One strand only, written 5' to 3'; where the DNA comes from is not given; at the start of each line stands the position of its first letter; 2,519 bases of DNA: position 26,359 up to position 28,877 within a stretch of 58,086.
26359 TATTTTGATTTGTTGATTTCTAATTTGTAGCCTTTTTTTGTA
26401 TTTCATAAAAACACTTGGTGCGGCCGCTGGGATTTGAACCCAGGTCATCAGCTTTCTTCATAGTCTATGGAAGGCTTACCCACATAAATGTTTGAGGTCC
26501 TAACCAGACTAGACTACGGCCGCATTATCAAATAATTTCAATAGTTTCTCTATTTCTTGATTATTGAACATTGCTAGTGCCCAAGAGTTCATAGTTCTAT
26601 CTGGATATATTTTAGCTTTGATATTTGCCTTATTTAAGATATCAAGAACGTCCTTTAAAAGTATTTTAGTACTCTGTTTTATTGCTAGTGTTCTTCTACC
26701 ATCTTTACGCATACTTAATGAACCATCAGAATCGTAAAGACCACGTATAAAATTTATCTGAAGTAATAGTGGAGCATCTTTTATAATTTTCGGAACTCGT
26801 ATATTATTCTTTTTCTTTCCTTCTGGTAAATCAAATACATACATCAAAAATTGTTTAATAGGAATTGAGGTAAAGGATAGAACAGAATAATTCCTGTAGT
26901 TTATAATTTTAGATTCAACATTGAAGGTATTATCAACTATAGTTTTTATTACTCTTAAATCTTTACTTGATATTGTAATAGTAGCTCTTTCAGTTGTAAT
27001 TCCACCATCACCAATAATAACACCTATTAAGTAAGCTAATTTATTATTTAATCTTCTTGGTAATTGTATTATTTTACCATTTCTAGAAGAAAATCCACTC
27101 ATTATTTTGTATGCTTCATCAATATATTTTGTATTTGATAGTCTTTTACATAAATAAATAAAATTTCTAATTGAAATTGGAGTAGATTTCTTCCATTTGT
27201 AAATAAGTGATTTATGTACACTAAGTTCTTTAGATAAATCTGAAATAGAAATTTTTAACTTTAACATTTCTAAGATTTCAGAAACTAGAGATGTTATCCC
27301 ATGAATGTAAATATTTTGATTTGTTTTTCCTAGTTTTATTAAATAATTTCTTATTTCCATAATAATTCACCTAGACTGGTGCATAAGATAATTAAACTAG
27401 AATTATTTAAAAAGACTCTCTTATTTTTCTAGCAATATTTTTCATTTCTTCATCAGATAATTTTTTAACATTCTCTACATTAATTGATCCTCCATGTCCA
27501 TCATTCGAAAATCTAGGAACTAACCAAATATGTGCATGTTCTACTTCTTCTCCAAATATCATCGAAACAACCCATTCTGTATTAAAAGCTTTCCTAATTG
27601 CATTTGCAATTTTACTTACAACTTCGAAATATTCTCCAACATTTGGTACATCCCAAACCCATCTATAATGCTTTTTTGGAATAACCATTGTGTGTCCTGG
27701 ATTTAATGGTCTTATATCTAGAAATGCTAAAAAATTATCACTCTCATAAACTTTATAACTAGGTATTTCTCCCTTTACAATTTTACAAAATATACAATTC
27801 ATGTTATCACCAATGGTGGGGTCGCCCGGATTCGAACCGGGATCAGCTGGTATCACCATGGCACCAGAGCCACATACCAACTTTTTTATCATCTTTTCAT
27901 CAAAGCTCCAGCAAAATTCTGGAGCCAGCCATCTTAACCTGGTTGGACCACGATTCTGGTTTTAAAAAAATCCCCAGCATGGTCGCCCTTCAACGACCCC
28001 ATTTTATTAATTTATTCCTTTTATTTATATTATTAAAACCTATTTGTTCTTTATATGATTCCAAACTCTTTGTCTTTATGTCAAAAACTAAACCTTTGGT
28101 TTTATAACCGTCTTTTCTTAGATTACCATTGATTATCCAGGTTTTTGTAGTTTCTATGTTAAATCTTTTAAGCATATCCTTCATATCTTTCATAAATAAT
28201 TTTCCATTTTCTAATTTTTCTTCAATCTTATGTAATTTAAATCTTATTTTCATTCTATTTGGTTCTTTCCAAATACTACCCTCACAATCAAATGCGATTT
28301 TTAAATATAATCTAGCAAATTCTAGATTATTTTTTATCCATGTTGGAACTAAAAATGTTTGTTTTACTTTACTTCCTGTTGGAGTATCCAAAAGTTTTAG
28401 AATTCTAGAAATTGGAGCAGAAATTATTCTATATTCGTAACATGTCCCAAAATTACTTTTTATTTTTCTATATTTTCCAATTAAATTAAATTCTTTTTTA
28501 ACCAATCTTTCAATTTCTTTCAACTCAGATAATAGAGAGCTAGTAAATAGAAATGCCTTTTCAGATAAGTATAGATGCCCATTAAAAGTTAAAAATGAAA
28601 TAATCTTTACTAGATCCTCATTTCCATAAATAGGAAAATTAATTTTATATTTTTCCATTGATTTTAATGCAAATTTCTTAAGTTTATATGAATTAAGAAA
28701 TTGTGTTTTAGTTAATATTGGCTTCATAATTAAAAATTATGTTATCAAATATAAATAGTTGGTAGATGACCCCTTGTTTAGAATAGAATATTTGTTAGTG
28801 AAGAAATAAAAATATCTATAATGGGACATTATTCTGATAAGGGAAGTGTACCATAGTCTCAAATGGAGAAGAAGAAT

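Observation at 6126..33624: A paralogous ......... gene family is joined to tRNA genes, and the tRNAs with unusual introns are exactly the ones that have one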

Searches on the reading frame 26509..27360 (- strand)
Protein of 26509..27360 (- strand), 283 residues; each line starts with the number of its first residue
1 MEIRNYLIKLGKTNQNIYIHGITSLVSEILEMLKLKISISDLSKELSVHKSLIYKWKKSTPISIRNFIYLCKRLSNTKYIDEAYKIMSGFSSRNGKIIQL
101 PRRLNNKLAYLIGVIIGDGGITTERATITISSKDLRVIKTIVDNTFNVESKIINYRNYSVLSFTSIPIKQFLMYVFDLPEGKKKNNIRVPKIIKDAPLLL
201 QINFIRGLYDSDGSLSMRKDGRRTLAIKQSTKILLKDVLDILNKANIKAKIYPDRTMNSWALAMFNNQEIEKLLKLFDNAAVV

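Call 5: search_protein_families(library=pfam, proteins=[window:26509-27360:-], max_evalue=0.1)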
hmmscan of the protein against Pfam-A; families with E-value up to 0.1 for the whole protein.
window:26509-27360:- (283 aa): 7 families
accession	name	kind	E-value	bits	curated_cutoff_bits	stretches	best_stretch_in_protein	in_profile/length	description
PF14528.11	LAGLIDADG_3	-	6.1e-16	58.9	22.5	2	202-275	4-79/82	LAGLIDADG-like domain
PF14527.11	LAGLIDADG_WhiA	-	3.7e-07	30.6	23.2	2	109-165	3-63/93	WhiA LAGLIDADG-like domain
PF05204.19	Hom_end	-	5.3e-05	23.7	21.1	0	203-251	16-62/110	Homing endonuclease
PF01527.26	HTH_Tnp_1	-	0.059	14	24.1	0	32-59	19-46/75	Transposase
PF01381.28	HTH_3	-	0.068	13.7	23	0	33-70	6-44/55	Helix-turn-helix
PF08279.18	HTH_11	-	0.087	13.2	25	0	28-55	4-34/55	HTH domain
PF13384.12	HTH_23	-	0.089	13.1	24.6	0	29-58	10-39/50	Homeodomain-like domain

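Call 30: find_homologous_proteins(query=window:26512-27360:-, max_evalue=0.001)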
Query window:26512-27360:- (283 aa): 4 proteins with E <= 0.001 among 1176 candidates.
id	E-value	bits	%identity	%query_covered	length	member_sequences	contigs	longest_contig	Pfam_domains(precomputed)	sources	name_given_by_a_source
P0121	5.4e-175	598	100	100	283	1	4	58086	PF14528.12,PF14527.12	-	-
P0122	1.6e-92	328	58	98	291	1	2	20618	PF14528.12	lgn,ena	-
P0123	4.7e-76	274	48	99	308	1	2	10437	PF05204.20,PF03161.19,PF14528.12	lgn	-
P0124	2.8e-4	38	28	58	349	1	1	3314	PF14528.12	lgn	-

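Call 31: find_encoding_contigs(protein=P0122, flank=4000, max_places=4)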
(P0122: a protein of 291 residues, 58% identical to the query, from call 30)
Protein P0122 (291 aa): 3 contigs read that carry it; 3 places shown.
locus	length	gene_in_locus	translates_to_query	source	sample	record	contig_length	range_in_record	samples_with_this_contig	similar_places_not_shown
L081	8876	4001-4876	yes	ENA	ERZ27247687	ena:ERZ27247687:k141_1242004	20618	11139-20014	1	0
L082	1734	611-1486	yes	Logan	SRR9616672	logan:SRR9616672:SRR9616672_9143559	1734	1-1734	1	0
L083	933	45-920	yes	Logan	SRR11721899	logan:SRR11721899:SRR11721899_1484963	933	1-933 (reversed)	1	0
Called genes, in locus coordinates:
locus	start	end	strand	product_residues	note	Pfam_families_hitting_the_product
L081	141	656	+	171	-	PF00881:Nitroreductase, PF14512:TM1586_NiRdase (weak), PF00881:Nitroreductase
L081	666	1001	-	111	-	PF00892:EamA (faint)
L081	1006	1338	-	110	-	PF00892:EamA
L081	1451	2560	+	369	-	PF00535:Glycos_transf_2, PF13506:Glyco_transf_21, PF13641:Glyco_tranf_2_3, PF13632:Glyco_trans_2_3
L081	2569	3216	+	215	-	PF05401:NodS (weak), PF13489:Methyltransf_23, PF13847:Methyltransf_31, PF08241:Methyltransf_11, PF08242:Methyltransf_12, PF13649:Methyltransf_25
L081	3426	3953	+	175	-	PF04008:Adenosine_kin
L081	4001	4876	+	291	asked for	PF14528:LAGLIDADG_3 (faint)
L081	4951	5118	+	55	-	-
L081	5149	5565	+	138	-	PF01090:Ribosomal_S19e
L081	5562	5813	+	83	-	PF01984:dsDNA_bind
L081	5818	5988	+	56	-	-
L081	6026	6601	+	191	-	-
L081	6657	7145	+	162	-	PF01198:Ribosomal_L31e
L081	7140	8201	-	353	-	PF01008:IF-2B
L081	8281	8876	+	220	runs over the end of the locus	PF01912:eIF-6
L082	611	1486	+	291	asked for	PF14528:LAGLIDADG_3 (faint)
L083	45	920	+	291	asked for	PF14528:LAGLIDADG_3 (faint)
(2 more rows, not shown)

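Call 32: find_encoding_contigs(protein=P0123, flank=4000, max_places=4)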
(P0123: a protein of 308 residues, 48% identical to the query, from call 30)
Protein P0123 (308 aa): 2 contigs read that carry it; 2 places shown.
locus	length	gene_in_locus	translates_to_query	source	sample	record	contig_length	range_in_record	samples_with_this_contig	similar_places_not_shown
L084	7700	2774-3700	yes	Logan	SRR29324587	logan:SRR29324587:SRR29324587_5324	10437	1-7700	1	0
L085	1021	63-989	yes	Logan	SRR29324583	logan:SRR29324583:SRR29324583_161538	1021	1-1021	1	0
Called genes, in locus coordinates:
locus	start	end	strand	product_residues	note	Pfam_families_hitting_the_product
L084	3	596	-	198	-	?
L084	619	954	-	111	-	-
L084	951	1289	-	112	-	PF00892:EamA (weak)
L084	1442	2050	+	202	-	PF13489:Methyltransf_23, PF03848:TehB (weak), PF05175:MTS, PF02353:CMAS, PF13847:Methyltransf_31, PF08241:Methyltransf_11, PF08242:Methyltransf_12, PF13649:Methyltransf_25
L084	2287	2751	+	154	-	PF11969:DcpS_C, PF01230:HIT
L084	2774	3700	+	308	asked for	PF05204:Hom_end (faint), PF03161:LAGLIDADG_2 (faint), PF14528:LAGLIDADG_3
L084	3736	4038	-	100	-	-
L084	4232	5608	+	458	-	PF17767:NAPRTase_N, PF01729:QRPTase_C, PF04095:NAPRTase, PF17956:NAPRTase_C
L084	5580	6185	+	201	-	-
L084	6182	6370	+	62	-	-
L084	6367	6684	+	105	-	-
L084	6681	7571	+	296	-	-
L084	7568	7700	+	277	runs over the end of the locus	PF02540:NAD_synthase, PF03054:tRNA_Me_trans (faint)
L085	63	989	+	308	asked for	PF05204:Hom_end (faint), PF03161:LAGLIDADG_2 (faint), PF14528:LAGLIDADG_3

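Call 40: find_encoding_contigs(protein=P0121, flank=5000, max_places=10)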
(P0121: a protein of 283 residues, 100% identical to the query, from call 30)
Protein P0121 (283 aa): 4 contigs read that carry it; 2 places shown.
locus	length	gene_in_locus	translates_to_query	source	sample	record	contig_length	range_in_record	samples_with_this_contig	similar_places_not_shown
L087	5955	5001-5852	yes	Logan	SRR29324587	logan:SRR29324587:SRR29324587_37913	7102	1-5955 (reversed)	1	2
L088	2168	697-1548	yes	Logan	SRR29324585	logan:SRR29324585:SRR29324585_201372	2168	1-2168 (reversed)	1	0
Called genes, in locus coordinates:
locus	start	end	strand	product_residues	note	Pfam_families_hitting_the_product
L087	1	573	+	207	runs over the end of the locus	PF14528:LAGLIDADG_3 (weak)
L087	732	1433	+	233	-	PF00535:Glycos_transf_2, PF10111:Glyco_tranf_2_2 (weak), PF13641:Glyco_tranf_2_3, PF13506:Glyco_transf_21 (weak)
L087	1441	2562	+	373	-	PF13477:Glyco_trans_4_2, PF13439:Glyco_transf_4, PF13579:Glyco_trans_4_4, PF00534:Glycos_transf_1, PF13692:Glyco_trans_1_4, PF13524:Glyco_trans_1_2 (weak)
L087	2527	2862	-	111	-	-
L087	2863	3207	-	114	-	PF00892:EamA, PF05653:Mg_trans_NIPA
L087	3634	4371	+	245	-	PF14528:LAGLIDADG_3 (faint)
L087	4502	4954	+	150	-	PF11969:DcpS_C, PF01230:HIT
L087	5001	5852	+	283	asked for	PF14527:LAGLIDADG_WhiA (faint), PF14528:LAGLIDADG_3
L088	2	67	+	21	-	?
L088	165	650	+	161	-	PF11969:DcpS_C, PF01230:HIT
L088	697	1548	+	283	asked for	PF14527:LAGLIDADG_WhiA (faint), PF14528:LAGLIDADG_3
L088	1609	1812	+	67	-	-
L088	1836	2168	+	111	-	?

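Call 70: search_protein_families(library=ncbifam, proteins=[window:26512-27360:-], max_evalue=0.01)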
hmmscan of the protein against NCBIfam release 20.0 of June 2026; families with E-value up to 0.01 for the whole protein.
window:26512-27360:- (283 aa): 5 families
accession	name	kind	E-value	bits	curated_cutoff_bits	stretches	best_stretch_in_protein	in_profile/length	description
NF045703.1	rSAM_Tes_intein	exception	9.7e-12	43.5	1700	1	34-252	308-513/1040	tetraether lipid synthase Tes, intein-containing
NF011287.0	PRK14698.1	equivalog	3.3e-09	35.3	1238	1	73-228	356-513/1017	V-type ATP synthase subunit A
NF011418.0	PRK14845.1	equivalog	2.4e-06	25.6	756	1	56-254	118-280/1049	translation initiation factor IF-2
NF038162.1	RtcB_rel_intein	exception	3.2e-06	25.4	1150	1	145-274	295-439/961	intein-containing RtcB family protein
NF038098.1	GyrA_w_intein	exception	0.0017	16.3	1850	1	105-270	236-404/1232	intein-containing DNA gyrase subunit A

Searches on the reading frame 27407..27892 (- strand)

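Call 5: search_protein_families(library=pfam, proteins=[window:27407-27892:-], max_evalue=0.1)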
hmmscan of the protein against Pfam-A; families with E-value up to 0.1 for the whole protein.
window:27407-27892:- (161 aa): 2 families
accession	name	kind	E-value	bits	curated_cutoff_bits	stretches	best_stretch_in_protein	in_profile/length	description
PF01230.28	HIT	-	2.2e-16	60.7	21.5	1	40-129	1-97/98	HIT domain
PF11969.13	DcpS_C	-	7.6e-11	42.9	24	1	32-104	1-71/114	Scavenger mRNA decapping enzyme C-term binding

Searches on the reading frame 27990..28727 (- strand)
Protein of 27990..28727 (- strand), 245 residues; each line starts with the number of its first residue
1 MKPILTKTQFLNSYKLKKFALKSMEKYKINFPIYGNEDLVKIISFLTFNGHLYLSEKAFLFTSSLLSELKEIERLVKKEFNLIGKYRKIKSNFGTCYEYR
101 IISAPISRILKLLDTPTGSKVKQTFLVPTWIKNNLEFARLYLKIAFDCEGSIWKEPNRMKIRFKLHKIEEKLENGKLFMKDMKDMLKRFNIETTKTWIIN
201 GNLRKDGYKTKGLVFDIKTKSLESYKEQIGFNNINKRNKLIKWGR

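Call 5: search_protein_families(library=pfam, proteins=[window:27990-28727:-], max_evalue=0.1)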
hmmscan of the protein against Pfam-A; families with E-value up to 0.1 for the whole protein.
window:27990-28727:- (245 aa): 2 families
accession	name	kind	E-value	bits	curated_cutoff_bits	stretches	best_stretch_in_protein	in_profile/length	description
PF14528.11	LAGLIDADG_3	-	3.1e-06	27.8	22.5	1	137-230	2-82/82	LAGLIDADG-like domain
PF07150.16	DUF1390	-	0.0028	17.8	24.7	1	150-227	125-200/226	Protein of unknown function (DUF1390)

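Call 61: find_homologous_proteins(query=window:27993-28727:-, max_evalue=0.001)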
Query window:27993-28727:- (245 aa): 15 proteins with E <= 0.001 among 527 candidates.
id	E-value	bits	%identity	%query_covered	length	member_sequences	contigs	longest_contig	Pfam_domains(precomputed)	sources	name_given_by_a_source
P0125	2.9e-155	533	100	100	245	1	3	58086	PF14528.12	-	-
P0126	1.9e-107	376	68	100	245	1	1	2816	PF14528.12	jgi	-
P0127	2.2e-74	268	54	100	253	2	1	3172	PF14528.12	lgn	-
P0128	1.1e-72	262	53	95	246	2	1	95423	PF14528.12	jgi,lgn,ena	-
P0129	6.5e-69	250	52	95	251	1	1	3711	PF14528.12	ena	-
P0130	1.2e-68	249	52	94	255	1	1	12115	PF14528.12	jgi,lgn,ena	-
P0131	2.2e-68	248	53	95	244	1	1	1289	PF14528.12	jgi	jgi:hypothetical protein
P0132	7.2e-67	243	51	94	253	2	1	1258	PF14528.12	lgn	-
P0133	4.4e-62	228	45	99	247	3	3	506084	PF14528.12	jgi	jgi:DNA-binding transcriptional regulator WhiA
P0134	1.1e-60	223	49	91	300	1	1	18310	PF14528.12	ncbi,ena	-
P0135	4.2e-50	188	47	84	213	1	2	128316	-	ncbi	-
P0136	3.4e-49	185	47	84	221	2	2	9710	-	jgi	-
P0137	6.3e-49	185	43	98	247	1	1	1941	-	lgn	-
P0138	1.1e-33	135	37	98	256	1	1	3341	-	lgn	-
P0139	9.7e-18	82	31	93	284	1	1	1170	PF14528.12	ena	-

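Call 64: find_encoding_contigs(protein=P0128, flank=2500, max_places=2)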
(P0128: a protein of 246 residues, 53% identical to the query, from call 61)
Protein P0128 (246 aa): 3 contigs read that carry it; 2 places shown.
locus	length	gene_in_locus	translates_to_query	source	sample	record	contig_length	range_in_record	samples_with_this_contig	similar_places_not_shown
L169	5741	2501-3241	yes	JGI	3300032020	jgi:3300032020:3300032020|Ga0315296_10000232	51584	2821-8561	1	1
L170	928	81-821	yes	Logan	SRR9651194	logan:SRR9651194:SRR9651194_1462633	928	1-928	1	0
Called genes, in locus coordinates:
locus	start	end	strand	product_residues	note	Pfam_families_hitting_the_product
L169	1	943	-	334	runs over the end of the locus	PF04055:Radical_SAM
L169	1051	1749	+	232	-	PF00535:Glycos_transf_2, PF10111:Glyco_tranf_2_2, PF13641:Glyco_tranf_2_3 (weak)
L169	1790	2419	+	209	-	PF13489:Methyltransf_23, PF02353:CMAS (weak), PF13649:Methyltransf_25, PF13847:Methyltransf_31, PF08241:Methyltransf_11, PF08242:Methyltransf_12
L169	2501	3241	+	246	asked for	PF14528:LAGLIDADG_3 (faint)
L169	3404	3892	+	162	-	PF04008:Adenosine_kin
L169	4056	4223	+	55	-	-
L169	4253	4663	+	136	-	PF01090:Ribosomal_S19e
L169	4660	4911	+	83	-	PF01984:dsDNA_bind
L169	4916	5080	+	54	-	-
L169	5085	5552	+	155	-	PF01198:Ribosomal_L31e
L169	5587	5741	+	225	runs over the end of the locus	PF01912:eIF-6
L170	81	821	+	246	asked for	PF14528:LAGLIDADG_3 (faint)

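Call 65: find_encoding_contigs(protein=P0133, flank=2500, max_places=2)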
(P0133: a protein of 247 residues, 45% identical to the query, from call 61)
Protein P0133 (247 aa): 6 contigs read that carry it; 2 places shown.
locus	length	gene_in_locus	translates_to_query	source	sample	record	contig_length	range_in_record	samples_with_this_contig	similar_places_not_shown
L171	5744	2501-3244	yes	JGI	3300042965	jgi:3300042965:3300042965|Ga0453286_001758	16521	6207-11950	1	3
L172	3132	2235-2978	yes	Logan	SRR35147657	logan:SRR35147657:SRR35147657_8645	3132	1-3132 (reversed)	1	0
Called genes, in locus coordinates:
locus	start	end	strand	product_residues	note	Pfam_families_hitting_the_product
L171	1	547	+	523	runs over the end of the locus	PF03193:RsgA_GTPase (faint), PF00009:GTP_EFTU, PF03144:GTP_EFTU_D2, PF03143:GTP_EFTU_D3, PF22594:GTP-eEF1A_C (weak)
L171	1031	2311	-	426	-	PF01935:DUF87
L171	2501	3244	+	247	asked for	PF14528:LAGLIDADG_3 (faint)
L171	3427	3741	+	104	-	PF04032:Rpr2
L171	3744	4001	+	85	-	-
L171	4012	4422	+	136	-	PF01090:Ribosomal_S19e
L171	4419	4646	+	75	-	PF01984:dsDNA_bind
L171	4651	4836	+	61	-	PF01780:Ribosomal_L37ae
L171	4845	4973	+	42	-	-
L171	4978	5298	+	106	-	-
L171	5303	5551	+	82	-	PF03685:UPF0147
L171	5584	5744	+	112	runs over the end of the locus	PF04472:SepF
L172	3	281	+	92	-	?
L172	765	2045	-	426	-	PF01935:DUF87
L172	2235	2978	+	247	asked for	PF14528:LAGLIDADG_3 (faint)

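Call 70: search_protein_families(library=ncbifam, proteins=[window:27993-28727:-], max_evalue=0.01)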
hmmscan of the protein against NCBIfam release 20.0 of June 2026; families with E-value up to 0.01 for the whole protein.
window:27993-28727:- (245 aa): 1 family
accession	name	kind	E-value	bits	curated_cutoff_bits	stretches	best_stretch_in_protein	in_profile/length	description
NF038162.1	RtcB_rel_intein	exception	5.1e-10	38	1150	1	77-237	293-450/961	intein-containing RtcB family protein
